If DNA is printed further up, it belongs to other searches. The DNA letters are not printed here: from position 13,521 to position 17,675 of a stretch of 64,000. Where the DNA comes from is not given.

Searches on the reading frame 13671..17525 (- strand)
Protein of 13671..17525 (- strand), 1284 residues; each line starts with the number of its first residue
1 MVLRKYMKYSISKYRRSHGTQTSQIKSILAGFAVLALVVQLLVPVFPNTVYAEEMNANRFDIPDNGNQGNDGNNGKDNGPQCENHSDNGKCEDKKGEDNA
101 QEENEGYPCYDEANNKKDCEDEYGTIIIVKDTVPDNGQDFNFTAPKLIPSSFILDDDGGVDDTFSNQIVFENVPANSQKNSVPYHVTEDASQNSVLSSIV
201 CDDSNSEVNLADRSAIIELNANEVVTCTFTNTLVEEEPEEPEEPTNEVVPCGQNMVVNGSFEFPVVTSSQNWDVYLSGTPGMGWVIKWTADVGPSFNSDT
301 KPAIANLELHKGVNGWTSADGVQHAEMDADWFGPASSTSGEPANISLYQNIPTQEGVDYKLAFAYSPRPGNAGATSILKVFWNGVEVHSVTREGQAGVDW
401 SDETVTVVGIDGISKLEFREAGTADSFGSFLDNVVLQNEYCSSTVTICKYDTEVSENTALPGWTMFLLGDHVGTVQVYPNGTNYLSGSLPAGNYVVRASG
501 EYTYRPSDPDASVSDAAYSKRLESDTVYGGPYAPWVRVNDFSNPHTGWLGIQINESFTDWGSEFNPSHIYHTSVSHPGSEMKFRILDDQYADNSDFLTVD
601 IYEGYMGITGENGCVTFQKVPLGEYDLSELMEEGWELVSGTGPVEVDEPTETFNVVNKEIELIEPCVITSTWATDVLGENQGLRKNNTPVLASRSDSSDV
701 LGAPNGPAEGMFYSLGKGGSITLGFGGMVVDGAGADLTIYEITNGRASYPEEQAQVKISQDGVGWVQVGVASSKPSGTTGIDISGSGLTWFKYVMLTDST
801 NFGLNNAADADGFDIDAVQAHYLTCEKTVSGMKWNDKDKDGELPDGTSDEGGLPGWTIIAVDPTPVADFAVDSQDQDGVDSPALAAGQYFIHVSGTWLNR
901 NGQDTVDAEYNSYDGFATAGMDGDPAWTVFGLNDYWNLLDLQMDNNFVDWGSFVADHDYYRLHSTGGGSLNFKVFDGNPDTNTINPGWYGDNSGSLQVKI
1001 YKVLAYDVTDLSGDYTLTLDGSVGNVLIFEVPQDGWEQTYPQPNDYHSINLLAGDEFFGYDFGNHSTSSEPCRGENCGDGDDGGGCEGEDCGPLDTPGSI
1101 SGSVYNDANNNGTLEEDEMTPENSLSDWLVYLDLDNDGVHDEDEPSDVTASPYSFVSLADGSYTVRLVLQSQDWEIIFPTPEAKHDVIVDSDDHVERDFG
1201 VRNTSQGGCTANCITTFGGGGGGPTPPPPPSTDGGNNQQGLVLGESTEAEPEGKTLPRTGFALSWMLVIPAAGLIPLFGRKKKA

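Call 59: search_protein_families(library=ncbifam, proteins=[window:13671-17525:-], max_evalue=0.00001)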
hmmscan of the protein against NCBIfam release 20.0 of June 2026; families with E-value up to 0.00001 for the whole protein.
window:13671-17525:- (1284 aa): 2 families
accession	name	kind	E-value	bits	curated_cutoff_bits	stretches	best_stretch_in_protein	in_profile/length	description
NF012221.1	MARTX_Nterm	equivalog_domain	1.7e-10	38.8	700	1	299-449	1458-1611/1910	MARTX multifunctional-autoprocessing repeats-in-toxin holotoxin RtxA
TIGR04362.1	choice_anch_C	subfamily_domain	1.1e-06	29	120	0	255-435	2-156/157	choice-of-anchor C family protein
